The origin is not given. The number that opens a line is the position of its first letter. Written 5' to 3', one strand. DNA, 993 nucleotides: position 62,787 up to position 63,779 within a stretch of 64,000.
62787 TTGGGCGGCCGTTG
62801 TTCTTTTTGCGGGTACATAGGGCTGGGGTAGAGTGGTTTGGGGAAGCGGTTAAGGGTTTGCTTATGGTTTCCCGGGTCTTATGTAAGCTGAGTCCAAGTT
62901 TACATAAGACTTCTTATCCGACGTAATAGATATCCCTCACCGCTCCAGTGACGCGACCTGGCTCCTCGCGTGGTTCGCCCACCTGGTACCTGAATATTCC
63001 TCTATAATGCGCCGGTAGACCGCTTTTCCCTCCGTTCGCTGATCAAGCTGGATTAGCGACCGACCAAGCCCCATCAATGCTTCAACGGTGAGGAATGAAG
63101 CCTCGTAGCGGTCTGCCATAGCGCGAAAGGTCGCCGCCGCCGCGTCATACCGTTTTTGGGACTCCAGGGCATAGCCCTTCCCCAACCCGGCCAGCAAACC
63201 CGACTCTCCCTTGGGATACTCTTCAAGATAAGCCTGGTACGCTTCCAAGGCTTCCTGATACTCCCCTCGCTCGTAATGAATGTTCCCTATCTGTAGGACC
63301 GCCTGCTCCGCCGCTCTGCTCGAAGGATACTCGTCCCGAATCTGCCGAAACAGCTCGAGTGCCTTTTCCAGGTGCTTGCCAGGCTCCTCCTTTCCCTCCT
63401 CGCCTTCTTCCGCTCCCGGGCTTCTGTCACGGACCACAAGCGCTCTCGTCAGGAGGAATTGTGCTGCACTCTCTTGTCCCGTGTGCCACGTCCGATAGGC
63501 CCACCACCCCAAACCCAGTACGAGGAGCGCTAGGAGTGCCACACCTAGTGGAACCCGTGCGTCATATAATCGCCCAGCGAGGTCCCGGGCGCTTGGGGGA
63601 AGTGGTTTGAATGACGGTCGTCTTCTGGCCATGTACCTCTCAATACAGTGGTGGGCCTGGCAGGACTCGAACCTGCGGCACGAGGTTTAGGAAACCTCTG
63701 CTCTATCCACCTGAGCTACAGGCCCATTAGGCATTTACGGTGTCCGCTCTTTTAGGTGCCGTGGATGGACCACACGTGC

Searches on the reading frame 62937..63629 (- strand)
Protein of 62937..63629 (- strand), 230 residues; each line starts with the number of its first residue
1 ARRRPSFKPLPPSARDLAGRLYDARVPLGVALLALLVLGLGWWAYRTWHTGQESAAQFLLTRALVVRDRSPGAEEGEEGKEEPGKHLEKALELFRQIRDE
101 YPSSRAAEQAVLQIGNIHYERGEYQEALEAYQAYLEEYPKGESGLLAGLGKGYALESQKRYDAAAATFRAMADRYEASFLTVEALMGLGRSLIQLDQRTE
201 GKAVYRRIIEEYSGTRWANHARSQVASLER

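Call 26: search_protein_families(library=pfam, proteins=[window:62937-63629:-], max_evalue=0.00001)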
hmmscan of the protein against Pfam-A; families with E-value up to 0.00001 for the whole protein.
window:62937-63629:- (230 aa): 9 families
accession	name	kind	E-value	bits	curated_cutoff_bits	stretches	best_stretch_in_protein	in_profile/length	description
PF13174.12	TPR_6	-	3e-18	65.6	26.3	0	109-140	1-32/33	Tetratricopeptide repeat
PF13432.12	TPR_16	-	6.2e-13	49.4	32.7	2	113-176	2-62/65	Tetratricopeptide repeat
PF13428.12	TPR_14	-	2.7e-11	43.4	23.5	0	110-140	3-33/44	Tetratricopeptide repeat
PF07719.23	TPR_2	-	3.3e-10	39.7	27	0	113-140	6-33/34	Tetratricopeptide repeat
PF14559.12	TPR_19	-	7.9e-09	36.2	25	0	87-140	7-57/68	Tetratricopeptide repeat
PF00515.34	TPR_1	-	1.2e-07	31.7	27.8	0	113-140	6-33/34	Tetratricopeptide repeat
PF13181.12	TPR_8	-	3.7e-07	30.2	25.7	0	110-139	3-32/34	Tetratricopeptide repeat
PF09976.15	TPR_21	-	8e-07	29.4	25.5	1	30-179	13-148/193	Tetratricopeptide repeat-like domain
PF13525.12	YfiO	-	2.8e-06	27.7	25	0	86-142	20-76/203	Outer membrane lipoprotein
